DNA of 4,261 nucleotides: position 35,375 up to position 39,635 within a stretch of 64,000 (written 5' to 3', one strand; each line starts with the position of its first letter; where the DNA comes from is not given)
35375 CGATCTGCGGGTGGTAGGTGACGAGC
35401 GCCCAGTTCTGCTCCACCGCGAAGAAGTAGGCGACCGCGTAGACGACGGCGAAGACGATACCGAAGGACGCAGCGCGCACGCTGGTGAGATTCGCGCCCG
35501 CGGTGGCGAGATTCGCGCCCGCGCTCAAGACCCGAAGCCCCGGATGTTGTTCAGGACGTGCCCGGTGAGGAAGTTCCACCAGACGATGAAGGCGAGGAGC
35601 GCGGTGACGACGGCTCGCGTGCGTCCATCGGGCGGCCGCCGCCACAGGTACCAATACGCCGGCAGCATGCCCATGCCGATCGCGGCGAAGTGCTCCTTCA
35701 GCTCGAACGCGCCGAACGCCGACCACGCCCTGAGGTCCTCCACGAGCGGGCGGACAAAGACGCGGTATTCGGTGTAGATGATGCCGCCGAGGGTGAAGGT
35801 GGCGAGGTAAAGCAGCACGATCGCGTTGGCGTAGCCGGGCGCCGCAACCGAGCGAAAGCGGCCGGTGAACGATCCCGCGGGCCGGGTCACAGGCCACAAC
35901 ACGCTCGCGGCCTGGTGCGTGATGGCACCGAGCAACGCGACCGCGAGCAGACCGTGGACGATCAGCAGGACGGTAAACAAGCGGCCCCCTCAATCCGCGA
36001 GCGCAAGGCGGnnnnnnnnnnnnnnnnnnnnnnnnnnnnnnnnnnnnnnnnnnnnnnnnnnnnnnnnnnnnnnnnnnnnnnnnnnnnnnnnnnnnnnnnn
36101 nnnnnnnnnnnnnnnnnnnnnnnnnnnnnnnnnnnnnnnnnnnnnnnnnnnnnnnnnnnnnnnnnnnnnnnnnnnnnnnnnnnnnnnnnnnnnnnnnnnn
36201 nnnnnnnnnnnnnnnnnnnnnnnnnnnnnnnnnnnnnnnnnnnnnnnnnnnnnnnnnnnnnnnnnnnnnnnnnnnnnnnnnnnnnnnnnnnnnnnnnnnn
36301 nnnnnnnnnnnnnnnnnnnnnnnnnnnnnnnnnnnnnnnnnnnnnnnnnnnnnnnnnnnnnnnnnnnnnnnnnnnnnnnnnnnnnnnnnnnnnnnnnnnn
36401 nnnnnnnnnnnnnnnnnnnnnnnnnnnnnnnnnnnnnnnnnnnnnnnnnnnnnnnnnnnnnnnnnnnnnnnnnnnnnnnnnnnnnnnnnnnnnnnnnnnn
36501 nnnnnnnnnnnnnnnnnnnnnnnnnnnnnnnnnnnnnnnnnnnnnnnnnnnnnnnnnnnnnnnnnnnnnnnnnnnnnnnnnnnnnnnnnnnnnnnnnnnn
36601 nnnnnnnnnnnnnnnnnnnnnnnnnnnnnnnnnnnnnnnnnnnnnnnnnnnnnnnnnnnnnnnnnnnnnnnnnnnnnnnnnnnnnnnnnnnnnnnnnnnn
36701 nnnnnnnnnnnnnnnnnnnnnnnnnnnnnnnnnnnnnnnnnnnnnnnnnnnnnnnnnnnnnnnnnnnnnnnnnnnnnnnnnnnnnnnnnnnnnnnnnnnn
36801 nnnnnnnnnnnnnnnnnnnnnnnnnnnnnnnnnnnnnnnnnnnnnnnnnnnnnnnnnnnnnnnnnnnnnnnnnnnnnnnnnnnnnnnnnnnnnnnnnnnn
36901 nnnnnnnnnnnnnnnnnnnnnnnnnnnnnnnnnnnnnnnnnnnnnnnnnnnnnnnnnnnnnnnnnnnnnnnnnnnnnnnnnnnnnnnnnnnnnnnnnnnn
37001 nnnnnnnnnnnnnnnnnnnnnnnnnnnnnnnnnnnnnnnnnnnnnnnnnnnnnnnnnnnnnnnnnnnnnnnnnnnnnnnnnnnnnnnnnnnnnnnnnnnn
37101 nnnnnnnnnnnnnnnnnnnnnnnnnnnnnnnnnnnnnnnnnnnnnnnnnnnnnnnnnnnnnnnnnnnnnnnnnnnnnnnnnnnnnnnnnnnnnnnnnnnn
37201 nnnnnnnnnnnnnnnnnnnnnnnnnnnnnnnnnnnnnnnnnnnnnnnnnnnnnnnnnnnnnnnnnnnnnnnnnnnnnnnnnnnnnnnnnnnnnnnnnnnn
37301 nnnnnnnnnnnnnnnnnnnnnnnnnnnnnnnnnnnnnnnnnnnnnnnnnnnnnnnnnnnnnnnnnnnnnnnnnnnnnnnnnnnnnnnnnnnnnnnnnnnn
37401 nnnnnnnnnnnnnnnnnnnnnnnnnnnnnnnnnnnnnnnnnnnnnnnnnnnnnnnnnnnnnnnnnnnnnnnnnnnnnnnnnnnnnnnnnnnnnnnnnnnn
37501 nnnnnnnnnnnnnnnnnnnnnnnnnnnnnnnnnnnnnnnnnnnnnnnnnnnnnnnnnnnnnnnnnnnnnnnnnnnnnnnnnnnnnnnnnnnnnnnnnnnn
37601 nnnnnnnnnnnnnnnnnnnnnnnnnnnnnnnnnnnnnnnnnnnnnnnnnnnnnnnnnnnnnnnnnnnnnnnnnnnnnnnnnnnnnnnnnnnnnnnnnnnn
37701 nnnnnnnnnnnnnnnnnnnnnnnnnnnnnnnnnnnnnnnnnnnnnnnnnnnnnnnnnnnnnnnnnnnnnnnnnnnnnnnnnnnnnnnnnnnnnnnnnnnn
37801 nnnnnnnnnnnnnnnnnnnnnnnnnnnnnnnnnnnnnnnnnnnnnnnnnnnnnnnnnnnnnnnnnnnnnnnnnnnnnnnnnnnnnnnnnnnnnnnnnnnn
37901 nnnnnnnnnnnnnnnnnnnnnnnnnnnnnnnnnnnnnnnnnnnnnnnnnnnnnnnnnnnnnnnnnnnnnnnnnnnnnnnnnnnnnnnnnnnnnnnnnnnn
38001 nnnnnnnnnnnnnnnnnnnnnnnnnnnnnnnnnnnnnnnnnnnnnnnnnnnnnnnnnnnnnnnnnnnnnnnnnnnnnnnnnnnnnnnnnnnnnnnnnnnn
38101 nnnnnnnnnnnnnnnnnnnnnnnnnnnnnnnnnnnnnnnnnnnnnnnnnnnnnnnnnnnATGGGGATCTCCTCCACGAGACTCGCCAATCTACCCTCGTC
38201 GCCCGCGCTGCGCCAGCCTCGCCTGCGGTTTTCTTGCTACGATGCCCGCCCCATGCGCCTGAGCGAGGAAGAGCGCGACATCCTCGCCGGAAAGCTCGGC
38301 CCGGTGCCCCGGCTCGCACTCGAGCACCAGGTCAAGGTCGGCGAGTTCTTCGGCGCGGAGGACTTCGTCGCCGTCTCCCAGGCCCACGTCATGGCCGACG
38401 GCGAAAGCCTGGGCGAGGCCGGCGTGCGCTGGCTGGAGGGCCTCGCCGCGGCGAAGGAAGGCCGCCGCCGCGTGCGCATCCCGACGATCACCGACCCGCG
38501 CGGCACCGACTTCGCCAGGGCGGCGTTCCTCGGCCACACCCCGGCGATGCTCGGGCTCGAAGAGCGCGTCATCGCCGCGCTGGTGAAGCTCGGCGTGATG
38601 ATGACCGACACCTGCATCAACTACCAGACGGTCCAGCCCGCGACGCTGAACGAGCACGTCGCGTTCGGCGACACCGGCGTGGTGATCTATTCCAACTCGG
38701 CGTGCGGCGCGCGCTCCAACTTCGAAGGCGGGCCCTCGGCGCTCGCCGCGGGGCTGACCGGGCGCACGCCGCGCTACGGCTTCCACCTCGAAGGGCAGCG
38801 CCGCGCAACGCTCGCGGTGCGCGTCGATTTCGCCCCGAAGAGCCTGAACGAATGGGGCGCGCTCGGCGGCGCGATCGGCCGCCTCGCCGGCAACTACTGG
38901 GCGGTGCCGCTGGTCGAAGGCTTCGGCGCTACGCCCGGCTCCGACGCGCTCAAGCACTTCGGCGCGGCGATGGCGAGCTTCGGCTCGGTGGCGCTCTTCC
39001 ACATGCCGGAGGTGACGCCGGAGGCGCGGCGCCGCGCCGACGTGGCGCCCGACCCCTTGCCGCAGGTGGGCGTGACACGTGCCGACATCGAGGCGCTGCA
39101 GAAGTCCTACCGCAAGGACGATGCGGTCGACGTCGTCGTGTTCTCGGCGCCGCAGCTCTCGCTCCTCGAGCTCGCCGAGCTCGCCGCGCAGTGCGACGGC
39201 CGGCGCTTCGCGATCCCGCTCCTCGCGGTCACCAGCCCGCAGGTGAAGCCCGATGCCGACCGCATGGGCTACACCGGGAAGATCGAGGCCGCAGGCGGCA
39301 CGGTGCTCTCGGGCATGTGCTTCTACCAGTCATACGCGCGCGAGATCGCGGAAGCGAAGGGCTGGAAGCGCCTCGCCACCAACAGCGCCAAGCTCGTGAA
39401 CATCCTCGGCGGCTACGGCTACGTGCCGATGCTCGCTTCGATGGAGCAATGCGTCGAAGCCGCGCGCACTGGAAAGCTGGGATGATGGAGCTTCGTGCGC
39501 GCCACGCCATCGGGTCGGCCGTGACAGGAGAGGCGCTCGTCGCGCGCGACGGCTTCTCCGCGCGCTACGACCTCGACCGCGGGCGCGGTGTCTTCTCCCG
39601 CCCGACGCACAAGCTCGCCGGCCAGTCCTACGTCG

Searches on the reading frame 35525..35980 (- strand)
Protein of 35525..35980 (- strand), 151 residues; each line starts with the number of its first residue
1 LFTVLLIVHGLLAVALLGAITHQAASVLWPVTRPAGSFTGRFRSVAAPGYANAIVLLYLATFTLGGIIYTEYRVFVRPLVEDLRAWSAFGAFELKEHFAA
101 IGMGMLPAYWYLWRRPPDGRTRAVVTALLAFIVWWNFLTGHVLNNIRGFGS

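Call 4: search_protein_families(library=pfam, proteins=[window:35525-35980:-], max_evalue=0.01)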
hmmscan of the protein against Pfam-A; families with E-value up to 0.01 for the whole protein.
window:35525-35980:- (151 aa): 0 families

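Call 5: search_protein_families(library=ncbifam, proteins=[window:35525-35980:-], max_evalue=0.01)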
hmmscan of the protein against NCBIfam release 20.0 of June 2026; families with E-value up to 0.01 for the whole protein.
window:35525-35980:- (151 aa): 0 families

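Call 27: search_protein_families(library=pfam, proteins=[window:35525-35980:-], max_evalue=10)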
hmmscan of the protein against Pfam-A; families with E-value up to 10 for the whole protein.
window:35525-35980:- (151 aa): 1 family
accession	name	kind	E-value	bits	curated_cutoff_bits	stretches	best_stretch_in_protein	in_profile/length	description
PF03419.18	Peptidase_U4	-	0.15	11.8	28.4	1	48-138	83-130/284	Sporulation factor SpoIIGA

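Call 35: find_homologous_proteins(query=window:35525-35980:-, max_evalue=0.001)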
Query window:35525-35980:- (151 aa): 3773 proteins with E <= 0.001 among 4395 candidates; the best 120 are listed.
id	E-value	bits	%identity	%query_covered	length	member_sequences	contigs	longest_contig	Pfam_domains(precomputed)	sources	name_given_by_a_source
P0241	4.1e-89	315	95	100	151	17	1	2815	-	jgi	jgi:hypothetical protein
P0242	3.7e-79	282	83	100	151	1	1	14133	-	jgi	jgi:hypothetical protein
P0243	9.2e-76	271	80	100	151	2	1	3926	-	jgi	jgi:hypothetical protein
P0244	4.3e-71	256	77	100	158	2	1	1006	-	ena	-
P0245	1.2e-66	242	74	100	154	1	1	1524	-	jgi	-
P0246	2.6e-66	240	75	98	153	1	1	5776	-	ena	-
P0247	4.9e-66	240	75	98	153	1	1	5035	-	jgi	jgi:hypothetical protein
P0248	8.3e-66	239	72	100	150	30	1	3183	-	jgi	-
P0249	8.8e-66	239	76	98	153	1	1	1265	-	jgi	jgi:hypothetical protein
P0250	2.0e-65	238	73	100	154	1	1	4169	-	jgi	jgi:hypothetical protein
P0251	3.6e-65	237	74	98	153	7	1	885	-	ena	-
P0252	3.8e-65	237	74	98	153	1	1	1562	-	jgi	jgi:hypothetical protein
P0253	4.1e-65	237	74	100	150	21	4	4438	-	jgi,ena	jgi:hypothetical protein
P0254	4.5e-65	236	76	98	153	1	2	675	-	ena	-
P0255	4.7e-65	236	72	100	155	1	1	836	-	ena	-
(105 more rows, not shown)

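Call 41: predict_structure(alignment_id=A2)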
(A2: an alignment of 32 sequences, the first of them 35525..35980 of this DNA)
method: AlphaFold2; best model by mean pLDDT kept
length: 151 residues; sequences in the alignment: 32
mean_pLDDT: 86.3   pTM: 0.81
mean pLDDT of the five models: 86.3, 84.8, 83.5, 81.6, 80.9
residues with pLDDT >= 90: 71; 70-90: 70; 50-70: 10; < 50: 0
segments of 3 or more residues with pLDDT < 50: none
pLDDT, mean of each block of 10 residues (from residue 1): 91 96 89 78 77 96 90 80 75 84 95 84 94 93 76 51
secondary structure, 60 per line:
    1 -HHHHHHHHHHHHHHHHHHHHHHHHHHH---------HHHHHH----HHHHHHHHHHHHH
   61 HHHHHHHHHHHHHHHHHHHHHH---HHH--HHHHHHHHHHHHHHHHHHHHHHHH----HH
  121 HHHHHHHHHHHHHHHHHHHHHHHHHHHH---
elements in order: H2-28 H38-43 H48-82 H91-114 H119-148

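Call 46: fold_search(model_id=the predicted structure, library=pdb)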
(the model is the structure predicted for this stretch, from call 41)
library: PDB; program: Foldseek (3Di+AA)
matches with E <= 10: 230; with E <= 0.001: 0
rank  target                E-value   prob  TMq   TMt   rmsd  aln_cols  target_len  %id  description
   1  3cax                  2.1e-01  0.99  0.52  0.27   5.9       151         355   10  Crystal structure of uncharacterized protein PF0695 (released 2008-03-18)
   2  6hu9_c                3.2e-01  0.84  0.40  0.27   6.1       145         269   12  III2-IV2 mitochondrial respiratory supercomplex from S. cerevisiae (released 2018-12-26)
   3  8ucj_c                3.5e-01  0.72  0.35  0.23   8.7       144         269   13  CryoEM structure of Komagataella pastoris Cytochrome c oxidase (11 subunits) in complex with human VMAT2 (released 2024-10-09)
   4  7e1v_G                3.9e-01  0.99  0.61  0.52   5.3       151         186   10  Cryo-EM structure of apo hybrid respiratory supercomplex consisting of Mycobacterium tuberculosis complexIII and Mycob (released 2021-10-13)
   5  7x8v_E                5.7e-01  0.69  0.40  0.34   8.1       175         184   12  Cooperative regulation of PBI1 and MAPKs controls WRKY45 transcription factor in rice immunity (released 2022-04-06)
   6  7o37_c                6.0e-01  0.87  0.48  0.31   6.0       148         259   13  Murine supercomplex CIII2CIV in the assembled locked conformation (released 2021-10-13)
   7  7tai_A                6.0e-01  0.66  0.44  0.21   6.9       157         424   13  Structure of STEAP2 in complex with ligands (released 2023-01-25)
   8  6egc                  6.3e-01  0.72  0.44  0.45   8.3       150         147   13  Single-chain version of 2L4HC2_23 (PDB 5J0K) (released 2019-05-29)
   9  8uck_c                7.3e-01  0.77  0.46  0.29   6.7       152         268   13  Komagataella pastoris Cytochrome c oxidase (9 subunits) in complex with human VMAT2 (released 2024-10-09)
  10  5w93_A                7.7e-01  0.66  0.42  0.45   6.5       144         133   11  p130Cas complex with paxillin LD1 (released 2017-09-06)
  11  7x8v_A                8.1e-01  0.63  0.41  0.35   7.9       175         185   12  Cooperative regulation of PBI1 and MAPKs controls WRKY45 transcription factor in rice immunity (released 2022-04-06)
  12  8ucd_A                8.5e-01  0.60  0.46  0.32   7.6       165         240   10  Cryo-EM structure of human STEAP1 in complex with AMG 509 Fab (released 2023-11-22)
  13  7qhm_F                9.0e-01  0.97  0.59  0.48   5.2       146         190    8  Cytochrome bcc-aa3 supercomplex (respiratory supercomplex III2/IV2) from Corynebacterium glutamicum (stigmatellin and  (released 2022-05-18)
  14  7q21_E                9.0e-01  0.87  0.50  0.43   5.0       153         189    8  III2-IV2 respiratory supercomplex from Corynebacterium glutamicum (released 2022-02-02)
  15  8ugh_4C               9.0e-01  0.77  0.49  0.32   6.2       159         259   13  In-situ structure of typeA supercomplex with lipids in respiratory chain (composite) (released 2024-06-19)
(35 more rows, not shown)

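Call 55: search_protein_representatives(alignment_id=A2)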
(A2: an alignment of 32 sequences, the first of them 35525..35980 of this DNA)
Query: 32 sequences, 153 profile positions. Proteins with E-value up to 0.001 (for the whole library): 738; up to 1e-10: 405; up to 1e-30: 63. The best 150 are listed.
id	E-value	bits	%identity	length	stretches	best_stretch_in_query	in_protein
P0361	5.4e-55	201.8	-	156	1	1-151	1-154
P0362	1.3e-53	197.4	-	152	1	1-150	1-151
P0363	3.1e-48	179.9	-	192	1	1-142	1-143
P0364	6.4e-48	178.9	-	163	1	2-153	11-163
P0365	2.0e-47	177.2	-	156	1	2-151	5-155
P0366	4.3e-47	176.2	-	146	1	1-115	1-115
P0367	1.1e-46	174.8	-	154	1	3-151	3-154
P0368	1.6e-45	171.1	-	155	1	3-153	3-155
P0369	3.3e-45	170.0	-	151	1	1-152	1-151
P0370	5.3e-45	169.4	-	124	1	36-152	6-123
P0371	7.4e-45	168.9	-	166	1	2-153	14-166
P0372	7.5e-45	168.9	-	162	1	2-152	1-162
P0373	8.0e-45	168.8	-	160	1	2-151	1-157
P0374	2.3e-44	167.3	-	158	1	1-119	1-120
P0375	3.2e-44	166.9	-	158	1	1-151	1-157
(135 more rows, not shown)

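Call 59: find_related_loci(query=A2, collection=metagenome_contigs, flank=8000)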
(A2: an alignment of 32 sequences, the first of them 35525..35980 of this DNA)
Query A2 (151 aa) in metagenome_contigs; peptide patterns used: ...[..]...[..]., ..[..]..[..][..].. (x = any residue, [..] = any of these).
599 stretches matched a pattern (row limit reached: there are more); 559 encode a relative of the query (tblastn E <= 1e-3); the best 80 are kept; 80 distinct loci.
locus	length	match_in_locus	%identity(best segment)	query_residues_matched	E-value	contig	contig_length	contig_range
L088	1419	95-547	97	1-151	9e-103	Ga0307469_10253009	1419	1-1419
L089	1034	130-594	72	1-151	2e-76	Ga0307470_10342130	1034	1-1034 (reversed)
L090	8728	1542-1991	74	1-151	1e-70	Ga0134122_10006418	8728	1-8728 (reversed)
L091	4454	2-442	75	4-151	4e-70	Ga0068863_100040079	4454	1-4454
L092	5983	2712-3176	71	1-151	8e-70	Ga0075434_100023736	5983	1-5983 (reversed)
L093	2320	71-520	72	1-151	5e-71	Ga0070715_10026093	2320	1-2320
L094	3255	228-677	74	1-151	1e-69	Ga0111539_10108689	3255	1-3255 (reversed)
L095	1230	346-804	73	1-151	2e-73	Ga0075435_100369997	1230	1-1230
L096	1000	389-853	70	1-151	1e-74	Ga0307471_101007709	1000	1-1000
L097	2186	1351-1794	74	3-150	2e-70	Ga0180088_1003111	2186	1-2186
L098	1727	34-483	74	1-151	1e-71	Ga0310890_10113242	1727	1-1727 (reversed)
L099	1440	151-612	72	1-151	3e-71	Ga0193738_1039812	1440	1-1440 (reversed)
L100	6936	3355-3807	70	3-151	7e-68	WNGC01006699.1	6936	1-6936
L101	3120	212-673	71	1-151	7e-68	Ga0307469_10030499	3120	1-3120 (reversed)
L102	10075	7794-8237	74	3-150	1e-67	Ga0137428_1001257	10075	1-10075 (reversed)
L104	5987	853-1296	74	3-150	1e-67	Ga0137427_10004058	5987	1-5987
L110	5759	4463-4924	70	1-151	9e-67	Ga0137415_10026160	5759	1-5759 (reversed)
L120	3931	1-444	71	7-151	2e-64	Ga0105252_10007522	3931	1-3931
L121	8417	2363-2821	67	3-151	3e-64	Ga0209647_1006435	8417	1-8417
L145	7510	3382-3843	64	1-151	9e-60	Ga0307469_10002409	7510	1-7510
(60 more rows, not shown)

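Call 63: search_protein_families(library=pfam, proteins=[L104:2337-3326:+, L145:4879-5916:+, L145:2-1123:+, L121:1244-2293:+, L110:1952-2848:+, L120:2295-3278:+], max_evalue=0.01)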
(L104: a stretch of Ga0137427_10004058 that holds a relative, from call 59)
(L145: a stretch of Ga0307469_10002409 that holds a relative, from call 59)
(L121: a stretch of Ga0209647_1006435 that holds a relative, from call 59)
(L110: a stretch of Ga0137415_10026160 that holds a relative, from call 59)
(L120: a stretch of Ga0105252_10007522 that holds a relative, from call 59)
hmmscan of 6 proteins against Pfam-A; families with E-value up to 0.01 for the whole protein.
L104:2337-3326:+ (329 aa): 3 families
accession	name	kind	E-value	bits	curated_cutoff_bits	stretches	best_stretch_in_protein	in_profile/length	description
PF09084.16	NMT1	-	5.2e-15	56.4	20.5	1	40-243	3-208/216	NMT1/THI5 like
PF13379.11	NMT1_2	-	5.8e-09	36.6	24.7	1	43-257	20-251/252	NMT1-like family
PF12974.12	Phosphonate-bd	-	0.0083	16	27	0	59-160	28-136/242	ABC transporter, phosphonate, periplasmic substrate-binding protein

L145:4879-5916:+ (345 aa): 2 families
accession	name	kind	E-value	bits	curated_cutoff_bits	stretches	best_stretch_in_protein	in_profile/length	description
PF09084.16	NMT1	-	2.7e-10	41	20.5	1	58-259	6-209/216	NMT1/THI5 like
PF13379.11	NMT1_2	-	1e-08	35.8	24.7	1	58-272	20-251/252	NMT1-like family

L145:2-1123:+ (373 aa): 1 family
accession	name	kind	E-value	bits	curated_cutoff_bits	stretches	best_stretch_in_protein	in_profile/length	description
PF04909.20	Amidohydro_2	-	2.8e-25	90.1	26.4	1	60-369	18-289/289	Amidohydrolase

L121:1244-2293:+ (349 aa): 1 family
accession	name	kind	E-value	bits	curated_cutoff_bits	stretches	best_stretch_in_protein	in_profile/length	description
PF13505.12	OMP_b-brl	-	0.00064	20.4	28.7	1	186-349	20-175/175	Outer membrane protein beta-barrel domain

L110:1952-2848:+ (298 aa): 2 families
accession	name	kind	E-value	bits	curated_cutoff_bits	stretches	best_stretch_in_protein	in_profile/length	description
PF00753.33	Lactamase_B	-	8.5e-15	55.6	22.7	1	55-223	9-196/196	Metallo-beta-lactamase superfamily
PF12706.13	Lactamase_B_2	-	1.9e-06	28.1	27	1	90-169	29-116/200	Beta-lactamase superfamily domain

L120:2295-3278:+ (327 aa): 1 family
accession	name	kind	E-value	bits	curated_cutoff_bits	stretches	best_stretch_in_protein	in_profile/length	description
PF00753.33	Lactamase_B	-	1.2e-17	64.9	22.7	1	68-257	5-196/196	Metallo-beta-lactamase superfamily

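Call 69: search_solved_structures(query=A2, max_evalue=10, show_alignments=2)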
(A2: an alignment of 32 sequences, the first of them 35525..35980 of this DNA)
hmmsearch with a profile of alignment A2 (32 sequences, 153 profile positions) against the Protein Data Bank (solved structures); distinct sequences matched with E-value up to 10: 2.
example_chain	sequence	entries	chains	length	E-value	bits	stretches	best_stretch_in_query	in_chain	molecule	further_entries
8e51_C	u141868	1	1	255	1.8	11.7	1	39-77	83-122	Protocadherin-15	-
9zn5_B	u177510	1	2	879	2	11.6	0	79-135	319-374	PglZ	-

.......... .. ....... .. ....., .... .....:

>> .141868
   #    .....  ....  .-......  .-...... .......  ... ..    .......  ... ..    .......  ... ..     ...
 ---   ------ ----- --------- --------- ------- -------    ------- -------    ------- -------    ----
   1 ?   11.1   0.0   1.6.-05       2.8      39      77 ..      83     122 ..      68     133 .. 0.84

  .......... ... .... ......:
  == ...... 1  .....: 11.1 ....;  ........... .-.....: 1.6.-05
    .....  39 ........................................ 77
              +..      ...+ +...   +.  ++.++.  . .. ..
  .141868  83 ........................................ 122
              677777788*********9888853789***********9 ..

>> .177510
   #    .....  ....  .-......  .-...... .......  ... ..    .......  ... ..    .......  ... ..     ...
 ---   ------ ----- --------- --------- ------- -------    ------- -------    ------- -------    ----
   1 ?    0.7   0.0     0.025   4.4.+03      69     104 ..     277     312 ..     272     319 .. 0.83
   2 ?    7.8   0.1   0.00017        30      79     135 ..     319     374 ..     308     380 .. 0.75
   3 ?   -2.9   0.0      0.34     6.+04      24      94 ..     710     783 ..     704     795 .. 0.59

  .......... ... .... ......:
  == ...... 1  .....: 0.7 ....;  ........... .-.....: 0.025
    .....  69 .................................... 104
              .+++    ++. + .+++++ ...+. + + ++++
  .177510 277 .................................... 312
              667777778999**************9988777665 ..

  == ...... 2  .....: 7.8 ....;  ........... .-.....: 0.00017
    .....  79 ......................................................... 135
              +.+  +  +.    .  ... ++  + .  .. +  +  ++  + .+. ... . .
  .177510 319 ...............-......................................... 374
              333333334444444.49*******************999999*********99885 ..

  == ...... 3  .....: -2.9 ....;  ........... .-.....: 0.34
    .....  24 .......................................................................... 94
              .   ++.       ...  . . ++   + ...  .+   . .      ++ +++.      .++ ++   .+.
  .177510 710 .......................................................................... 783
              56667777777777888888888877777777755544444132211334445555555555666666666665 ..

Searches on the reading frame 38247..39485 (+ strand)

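Call 52: search_protein_families(library=pfam, proteins=[window:38247-39485:+], max_evalue=0.001)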
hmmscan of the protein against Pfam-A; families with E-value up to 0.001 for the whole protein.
window:38247-39485:+ (412 aa): 1 family
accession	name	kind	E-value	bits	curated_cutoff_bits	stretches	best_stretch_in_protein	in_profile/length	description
PF04412.18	AcnX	-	2.4e-108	362.8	31.5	1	3-404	1-400/400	Aconitase X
